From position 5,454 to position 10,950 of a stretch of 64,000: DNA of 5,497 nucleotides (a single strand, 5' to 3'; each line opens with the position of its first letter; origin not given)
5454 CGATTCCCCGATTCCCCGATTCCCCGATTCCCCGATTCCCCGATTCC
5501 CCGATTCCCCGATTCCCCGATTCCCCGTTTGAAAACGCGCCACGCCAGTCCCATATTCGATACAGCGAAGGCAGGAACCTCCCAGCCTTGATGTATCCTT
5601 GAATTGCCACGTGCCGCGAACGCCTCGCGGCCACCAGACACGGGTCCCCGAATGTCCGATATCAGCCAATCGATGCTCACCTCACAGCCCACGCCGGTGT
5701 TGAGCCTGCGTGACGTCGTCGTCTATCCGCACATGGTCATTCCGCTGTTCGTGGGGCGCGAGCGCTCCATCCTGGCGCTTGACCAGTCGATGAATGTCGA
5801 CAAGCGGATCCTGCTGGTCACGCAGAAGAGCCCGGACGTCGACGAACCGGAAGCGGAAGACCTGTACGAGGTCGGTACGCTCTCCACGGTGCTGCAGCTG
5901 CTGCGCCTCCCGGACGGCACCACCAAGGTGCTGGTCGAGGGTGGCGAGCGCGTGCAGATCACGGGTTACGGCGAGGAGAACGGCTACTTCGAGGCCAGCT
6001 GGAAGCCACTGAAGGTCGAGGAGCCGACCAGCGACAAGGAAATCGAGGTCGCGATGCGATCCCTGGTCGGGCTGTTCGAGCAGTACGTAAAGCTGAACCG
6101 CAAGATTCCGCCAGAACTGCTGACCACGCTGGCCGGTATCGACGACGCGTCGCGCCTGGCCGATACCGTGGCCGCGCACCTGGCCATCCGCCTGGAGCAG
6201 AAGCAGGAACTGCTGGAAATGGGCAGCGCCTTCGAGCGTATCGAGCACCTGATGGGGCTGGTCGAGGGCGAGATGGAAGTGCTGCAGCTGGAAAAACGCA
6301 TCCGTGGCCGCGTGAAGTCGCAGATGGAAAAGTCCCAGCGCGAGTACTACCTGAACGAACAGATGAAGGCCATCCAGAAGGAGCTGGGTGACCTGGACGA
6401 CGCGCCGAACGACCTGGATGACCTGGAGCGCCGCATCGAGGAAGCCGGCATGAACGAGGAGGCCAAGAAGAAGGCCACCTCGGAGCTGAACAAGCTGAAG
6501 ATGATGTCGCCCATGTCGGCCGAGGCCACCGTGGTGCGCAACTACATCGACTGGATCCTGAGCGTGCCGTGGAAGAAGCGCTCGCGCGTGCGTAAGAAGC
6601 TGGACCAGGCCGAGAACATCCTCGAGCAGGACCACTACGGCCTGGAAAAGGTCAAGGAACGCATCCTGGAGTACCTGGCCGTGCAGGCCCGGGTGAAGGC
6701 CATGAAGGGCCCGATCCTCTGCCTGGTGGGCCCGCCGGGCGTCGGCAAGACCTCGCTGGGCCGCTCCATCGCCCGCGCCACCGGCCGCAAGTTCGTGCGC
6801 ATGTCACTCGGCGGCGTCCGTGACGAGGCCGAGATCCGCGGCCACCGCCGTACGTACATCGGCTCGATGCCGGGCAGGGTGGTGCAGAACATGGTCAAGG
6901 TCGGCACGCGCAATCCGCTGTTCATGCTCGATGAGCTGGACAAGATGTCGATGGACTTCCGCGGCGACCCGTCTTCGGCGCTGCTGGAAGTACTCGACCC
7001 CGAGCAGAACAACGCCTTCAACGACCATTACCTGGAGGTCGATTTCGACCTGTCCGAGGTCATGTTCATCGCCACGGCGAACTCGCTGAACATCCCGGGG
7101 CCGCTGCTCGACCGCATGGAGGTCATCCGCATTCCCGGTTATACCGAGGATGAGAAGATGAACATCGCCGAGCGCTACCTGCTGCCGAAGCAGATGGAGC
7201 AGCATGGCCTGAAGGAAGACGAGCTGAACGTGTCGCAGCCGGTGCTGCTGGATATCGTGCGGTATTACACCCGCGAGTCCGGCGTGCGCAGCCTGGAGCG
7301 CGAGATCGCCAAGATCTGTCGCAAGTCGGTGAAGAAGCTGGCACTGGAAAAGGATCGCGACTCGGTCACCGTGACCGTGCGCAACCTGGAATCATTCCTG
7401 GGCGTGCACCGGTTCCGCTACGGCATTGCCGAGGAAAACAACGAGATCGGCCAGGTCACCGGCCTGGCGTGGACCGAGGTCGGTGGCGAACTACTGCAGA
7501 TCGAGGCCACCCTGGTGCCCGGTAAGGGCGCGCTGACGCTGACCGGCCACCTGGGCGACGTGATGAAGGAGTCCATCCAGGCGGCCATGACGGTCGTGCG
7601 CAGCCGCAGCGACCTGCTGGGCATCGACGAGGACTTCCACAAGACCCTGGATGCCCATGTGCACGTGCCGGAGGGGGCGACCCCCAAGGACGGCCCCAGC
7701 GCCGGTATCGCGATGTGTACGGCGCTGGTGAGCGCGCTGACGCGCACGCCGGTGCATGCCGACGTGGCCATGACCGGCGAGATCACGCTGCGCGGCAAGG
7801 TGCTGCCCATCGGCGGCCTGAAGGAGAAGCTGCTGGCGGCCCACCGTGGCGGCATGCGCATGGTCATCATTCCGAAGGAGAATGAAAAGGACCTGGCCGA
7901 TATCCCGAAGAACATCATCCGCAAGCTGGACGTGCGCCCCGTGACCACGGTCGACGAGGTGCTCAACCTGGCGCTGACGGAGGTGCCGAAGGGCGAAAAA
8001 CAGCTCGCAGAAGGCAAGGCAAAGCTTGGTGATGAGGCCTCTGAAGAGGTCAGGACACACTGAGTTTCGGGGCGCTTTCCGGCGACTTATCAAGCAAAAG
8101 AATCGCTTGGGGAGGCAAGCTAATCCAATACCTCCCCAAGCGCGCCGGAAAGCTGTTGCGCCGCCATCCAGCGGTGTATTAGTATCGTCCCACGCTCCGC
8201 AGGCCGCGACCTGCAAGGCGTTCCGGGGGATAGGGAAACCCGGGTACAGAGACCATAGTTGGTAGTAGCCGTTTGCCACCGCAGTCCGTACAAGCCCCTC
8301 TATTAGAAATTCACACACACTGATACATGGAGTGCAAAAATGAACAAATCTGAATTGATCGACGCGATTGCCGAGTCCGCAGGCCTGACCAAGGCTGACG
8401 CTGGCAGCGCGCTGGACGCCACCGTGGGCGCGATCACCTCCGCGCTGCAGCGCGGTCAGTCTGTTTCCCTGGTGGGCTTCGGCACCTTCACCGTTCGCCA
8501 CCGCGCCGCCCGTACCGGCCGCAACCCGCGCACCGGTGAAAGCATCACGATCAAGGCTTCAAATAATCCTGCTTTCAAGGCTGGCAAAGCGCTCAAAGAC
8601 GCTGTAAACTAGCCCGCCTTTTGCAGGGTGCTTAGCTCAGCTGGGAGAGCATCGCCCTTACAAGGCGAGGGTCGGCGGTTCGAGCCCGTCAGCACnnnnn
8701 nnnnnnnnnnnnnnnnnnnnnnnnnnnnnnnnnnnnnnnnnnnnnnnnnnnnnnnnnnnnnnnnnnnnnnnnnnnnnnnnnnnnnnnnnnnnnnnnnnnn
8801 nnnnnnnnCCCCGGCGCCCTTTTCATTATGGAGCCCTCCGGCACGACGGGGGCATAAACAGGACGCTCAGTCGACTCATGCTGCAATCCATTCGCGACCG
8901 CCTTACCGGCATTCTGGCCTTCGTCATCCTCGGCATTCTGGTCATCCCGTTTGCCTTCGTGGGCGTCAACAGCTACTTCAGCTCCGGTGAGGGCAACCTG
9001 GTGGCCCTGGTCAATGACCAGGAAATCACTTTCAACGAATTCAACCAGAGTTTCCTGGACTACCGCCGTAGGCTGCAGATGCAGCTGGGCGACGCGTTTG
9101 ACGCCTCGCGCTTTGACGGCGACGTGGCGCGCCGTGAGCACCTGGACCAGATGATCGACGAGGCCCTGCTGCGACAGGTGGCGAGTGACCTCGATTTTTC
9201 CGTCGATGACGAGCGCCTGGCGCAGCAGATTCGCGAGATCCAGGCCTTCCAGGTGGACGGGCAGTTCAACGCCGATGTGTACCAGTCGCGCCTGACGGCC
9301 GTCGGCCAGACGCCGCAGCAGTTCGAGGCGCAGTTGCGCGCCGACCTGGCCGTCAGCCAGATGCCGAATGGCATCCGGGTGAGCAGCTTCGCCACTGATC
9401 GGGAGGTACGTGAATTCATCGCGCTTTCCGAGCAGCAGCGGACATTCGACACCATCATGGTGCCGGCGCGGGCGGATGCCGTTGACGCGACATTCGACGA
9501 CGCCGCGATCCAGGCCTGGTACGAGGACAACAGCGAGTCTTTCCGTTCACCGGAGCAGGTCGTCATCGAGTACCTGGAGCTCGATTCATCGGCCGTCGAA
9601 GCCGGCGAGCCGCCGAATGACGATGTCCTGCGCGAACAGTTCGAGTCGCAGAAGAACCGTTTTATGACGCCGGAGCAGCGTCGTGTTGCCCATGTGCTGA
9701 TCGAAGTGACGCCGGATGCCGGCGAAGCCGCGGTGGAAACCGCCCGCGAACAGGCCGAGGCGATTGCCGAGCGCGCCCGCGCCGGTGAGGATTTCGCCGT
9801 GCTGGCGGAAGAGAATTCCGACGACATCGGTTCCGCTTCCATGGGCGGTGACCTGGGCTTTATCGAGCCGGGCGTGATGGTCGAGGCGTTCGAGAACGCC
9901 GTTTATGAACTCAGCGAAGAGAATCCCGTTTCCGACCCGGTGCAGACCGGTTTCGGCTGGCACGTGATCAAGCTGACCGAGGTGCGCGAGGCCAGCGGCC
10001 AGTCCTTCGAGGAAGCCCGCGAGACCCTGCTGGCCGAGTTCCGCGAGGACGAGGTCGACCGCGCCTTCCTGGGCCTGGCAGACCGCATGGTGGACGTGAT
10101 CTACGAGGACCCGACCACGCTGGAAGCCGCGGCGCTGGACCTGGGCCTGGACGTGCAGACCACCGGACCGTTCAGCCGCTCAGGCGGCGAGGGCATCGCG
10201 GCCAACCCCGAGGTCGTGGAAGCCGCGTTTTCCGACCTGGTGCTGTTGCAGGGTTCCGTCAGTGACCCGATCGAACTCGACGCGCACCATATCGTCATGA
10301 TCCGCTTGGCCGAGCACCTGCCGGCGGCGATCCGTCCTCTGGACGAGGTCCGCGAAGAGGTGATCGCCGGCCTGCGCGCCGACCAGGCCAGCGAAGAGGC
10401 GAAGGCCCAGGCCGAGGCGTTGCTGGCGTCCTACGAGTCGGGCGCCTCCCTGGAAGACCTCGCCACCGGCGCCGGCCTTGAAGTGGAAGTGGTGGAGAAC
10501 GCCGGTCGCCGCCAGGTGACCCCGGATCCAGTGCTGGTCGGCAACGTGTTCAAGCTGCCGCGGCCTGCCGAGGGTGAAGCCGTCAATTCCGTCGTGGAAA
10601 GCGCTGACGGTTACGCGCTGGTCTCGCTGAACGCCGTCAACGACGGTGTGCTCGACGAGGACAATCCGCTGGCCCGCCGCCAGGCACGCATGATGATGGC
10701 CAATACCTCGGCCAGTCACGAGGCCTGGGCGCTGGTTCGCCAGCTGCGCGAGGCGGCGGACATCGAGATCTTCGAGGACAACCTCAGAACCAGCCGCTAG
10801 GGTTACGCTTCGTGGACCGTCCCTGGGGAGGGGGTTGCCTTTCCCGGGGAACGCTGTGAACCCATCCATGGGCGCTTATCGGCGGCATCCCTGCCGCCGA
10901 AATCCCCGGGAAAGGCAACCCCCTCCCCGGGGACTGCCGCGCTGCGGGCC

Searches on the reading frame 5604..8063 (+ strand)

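Call 37: search_protein_families(library=pfam, proteins=[window:5604-8063:+], max_evalue=0.00001)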
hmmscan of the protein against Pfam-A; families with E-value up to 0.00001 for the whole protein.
window:5604-8063:+ (819 aa): 6 families
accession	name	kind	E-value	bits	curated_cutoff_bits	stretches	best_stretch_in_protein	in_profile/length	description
PF05362.19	Lon_C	-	2.7e-94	315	21.1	1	590-792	2-204/205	Lon protease (S16) C-terminal proteolytic domain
PF02190.22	LON_substr_bdg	-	1.1e-51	176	28.7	1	31-220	3-198/200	ATP-dependent protease La (LON) substrate-binding domain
PF22667.2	Lon_lid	-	9e-23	80.1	27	1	532-585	1-54/57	Lon protease AAA+ ATPase lid domain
PF00004.35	AAA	-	7.2e-21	75.4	21.2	1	372-508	1-126/131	ATPase family associated with various cellular activities (AAA)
PF07728.20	AAA_5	-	1.4e-08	35.3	22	1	372-496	2-125/139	AAA domain (dynein-related subfamily)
PF13541.12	ChlI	-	7.4e-07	29.5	27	1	633-760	1-121/121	Subunit ChlI of Mg-chelatase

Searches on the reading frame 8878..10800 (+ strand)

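Call 37: search_protein_families(library=pfam, proteins=[window:8878-10800:+], max_evalue=0.00001)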
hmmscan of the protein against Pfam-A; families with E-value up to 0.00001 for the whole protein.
window:8878-10800:+ (640 aa): 6 families
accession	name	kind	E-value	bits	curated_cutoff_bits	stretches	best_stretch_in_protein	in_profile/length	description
PF13624.11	SurA_N_3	-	3.1e-46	157.6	27.2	1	1-162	1-161/162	SurA-like N-terminal domain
PF13623.11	SurA_N_2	-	1.6e-32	112.8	28.5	1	2-137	1-143/145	SurA-like N-terminal domain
PF13616.12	Rotamase_3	-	7.6e-29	101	22.5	1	264-369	12-115/116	PPIC-type PPIASE domain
PF00639.27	Rotamase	-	6.9e-28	97.9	21.7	1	272-367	1-96/97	PPIC-type PPIASE domain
PF13145.12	Rotamase_2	-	2.5e-27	96.5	27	1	246-382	1-121/121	PPIC-type PPIASE domain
PF09312.16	SurA_N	-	4.1e-07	30.6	30.8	1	41-161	4-116/118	SurA N-terminal domain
